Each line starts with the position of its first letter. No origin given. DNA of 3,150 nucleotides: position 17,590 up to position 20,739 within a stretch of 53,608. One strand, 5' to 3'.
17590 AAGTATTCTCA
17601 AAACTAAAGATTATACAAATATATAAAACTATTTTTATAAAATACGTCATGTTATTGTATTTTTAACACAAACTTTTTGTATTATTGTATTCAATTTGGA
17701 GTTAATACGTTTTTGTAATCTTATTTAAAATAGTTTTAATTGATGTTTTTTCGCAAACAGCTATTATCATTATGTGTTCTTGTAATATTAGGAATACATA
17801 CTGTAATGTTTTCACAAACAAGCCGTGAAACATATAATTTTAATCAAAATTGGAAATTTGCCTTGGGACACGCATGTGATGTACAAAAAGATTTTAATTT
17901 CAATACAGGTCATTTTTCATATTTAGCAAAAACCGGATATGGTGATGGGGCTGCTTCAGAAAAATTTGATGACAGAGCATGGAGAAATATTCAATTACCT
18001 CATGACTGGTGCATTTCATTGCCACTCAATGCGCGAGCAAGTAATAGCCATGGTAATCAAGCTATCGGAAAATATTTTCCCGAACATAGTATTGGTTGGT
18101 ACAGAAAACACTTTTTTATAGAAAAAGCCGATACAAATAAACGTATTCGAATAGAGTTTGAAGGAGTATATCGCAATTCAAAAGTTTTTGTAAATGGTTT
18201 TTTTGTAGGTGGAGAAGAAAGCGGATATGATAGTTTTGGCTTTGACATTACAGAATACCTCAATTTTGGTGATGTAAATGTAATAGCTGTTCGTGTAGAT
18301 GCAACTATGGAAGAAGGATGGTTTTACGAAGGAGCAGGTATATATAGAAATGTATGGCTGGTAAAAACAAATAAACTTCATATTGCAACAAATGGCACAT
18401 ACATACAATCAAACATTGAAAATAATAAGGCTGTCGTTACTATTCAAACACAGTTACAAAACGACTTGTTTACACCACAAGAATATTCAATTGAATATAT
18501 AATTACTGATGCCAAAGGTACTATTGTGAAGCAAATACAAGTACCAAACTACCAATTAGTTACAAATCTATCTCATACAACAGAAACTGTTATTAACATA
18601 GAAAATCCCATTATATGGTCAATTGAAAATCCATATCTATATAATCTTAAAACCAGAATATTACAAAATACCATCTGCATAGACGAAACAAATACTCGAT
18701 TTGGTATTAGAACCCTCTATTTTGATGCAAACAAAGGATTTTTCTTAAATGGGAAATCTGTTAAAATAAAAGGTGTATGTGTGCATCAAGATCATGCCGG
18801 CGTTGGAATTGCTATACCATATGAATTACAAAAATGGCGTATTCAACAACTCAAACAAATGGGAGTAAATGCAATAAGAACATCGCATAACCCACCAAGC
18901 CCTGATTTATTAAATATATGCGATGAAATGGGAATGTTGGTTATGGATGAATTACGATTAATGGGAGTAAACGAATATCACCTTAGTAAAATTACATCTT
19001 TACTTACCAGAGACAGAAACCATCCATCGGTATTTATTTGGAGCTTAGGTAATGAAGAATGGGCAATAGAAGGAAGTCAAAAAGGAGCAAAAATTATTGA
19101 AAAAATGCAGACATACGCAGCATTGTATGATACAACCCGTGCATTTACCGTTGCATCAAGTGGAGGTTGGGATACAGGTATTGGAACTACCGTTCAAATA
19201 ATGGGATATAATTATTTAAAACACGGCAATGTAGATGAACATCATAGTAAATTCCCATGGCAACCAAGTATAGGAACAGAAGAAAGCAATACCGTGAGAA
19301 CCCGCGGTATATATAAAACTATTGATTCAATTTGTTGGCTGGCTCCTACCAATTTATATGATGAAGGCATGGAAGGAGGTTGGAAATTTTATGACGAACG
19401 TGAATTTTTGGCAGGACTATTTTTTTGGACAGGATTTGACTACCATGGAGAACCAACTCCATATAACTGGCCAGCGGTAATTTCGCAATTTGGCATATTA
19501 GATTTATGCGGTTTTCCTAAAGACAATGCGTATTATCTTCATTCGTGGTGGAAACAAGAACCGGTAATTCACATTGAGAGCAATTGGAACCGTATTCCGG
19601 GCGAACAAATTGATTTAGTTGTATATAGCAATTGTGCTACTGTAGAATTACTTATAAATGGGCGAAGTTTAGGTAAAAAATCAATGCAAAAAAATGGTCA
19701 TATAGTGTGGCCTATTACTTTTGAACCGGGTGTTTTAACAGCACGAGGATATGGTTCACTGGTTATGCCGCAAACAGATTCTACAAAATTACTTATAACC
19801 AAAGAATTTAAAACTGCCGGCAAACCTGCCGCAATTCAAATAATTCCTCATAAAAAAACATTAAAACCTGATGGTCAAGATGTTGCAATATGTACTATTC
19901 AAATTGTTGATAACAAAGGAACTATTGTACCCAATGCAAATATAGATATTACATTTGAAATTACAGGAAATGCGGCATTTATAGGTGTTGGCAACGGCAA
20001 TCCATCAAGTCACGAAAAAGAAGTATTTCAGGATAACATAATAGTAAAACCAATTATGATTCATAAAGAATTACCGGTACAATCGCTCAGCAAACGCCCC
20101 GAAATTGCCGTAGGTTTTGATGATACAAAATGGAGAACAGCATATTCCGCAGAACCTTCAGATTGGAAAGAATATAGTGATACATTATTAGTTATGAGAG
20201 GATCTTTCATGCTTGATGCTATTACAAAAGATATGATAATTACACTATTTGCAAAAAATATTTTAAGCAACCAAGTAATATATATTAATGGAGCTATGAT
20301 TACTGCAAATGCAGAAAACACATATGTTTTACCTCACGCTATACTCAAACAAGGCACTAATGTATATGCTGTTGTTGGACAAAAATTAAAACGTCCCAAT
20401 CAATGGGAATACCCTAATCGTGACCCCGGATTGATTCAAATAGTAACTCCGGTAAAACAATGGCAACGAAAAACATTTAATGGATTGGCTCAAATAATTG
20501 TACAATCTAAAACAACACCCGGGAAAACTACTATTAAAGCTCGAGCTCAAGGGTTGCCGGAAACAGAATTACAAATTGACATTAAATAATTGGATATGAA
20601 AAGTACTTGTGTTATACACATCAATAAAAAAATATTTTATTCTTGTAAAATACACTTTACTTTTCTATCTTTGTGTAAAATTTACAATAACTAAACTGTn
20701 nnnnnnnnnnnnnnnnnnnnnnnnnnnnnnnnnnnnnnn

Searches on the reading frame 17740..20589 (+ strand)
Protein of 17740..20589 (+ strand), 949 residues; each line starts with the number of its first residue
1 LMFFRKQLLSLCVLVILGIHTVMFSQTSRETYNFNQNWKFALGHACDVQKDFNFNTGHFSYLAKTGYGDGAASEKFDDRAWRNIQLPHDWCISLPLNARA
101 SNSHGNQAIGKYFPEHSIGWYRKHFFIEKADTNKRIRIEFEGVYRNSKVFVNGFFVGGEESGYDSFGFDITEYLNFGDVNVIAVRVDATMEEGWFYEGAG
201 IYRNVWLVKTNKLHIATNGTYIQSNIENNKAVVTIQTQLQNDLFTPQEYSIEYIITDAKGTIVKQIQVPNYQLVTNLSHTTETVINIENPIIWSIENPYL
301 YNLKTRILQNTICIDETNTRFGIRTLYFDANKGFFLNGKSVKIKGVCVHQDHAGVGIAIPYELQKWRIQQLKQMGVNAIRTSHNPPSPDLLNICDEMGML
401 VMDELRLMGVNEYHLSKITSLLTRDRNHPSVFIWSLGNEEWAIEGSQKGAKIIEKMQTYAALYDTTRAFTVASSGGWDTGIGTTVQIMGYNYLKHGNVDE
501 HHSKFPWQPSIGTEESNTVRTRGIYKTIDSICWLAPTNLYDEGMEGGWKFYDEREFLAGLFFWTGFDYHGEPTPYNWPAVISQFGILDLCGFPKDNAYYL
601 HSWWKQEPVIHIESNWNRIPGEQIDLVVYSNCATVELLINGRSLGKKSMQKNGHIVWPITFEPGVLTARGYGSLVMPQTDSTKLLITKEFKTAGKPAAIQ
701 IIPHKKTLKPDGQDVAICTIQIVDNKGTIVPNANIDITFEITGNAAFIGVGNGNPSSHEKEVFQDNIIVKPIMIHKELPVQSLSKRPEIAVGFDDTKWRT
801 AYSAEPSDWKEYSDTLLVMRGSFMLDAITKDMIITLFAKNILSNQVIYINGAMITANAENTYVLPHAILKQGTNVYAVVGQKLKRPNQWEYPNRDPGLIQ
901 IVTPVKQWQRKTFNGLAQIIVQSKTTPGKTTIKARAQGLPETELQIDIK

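Call 5: search_protein_families(library=pfam, proteins=[window:17740-20589:+], max_evalue=0.001)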
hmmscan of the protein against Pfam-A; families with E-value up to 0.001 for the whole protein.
window:17740-20589:+ (949 aa): 6 families
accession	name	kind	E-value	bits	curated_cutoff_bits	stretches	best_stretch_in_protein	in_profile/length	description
PF02836.23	Glyco_hydro_2_C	-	7.1e-29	101.3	21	1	331-496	5-185/302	Glycosyl hydrolases family 2, TIM barrel domain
PF18565.7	Glyco_hydro2_C5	-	3.4e-26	91.5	32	2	699-761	1-63/103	Glycoside hydrolase family 2 C-terminal domain 5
PF02837.24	Glyco_hydro_2_N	-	2.1e-21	77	28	1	34-210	4-168/169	Glycosyl hydrolases family 2, sugar binding domain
PF16355.11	DUF4982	-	5.8e-18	65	23.9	1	621-671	1-53/61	Domain of unknown function (DUF4982)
PF00703.27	Glyco_hydro_2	-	8.8e-16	59.1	23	1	219-324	5-109/109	Glycosyl hydrolases family 2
PF22666.2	Glyco_hydro_2_N2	-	3.5e-06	27.6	27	1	120-193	51-124/167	Glycosyl hydrolase 2 galactose-binding domain-like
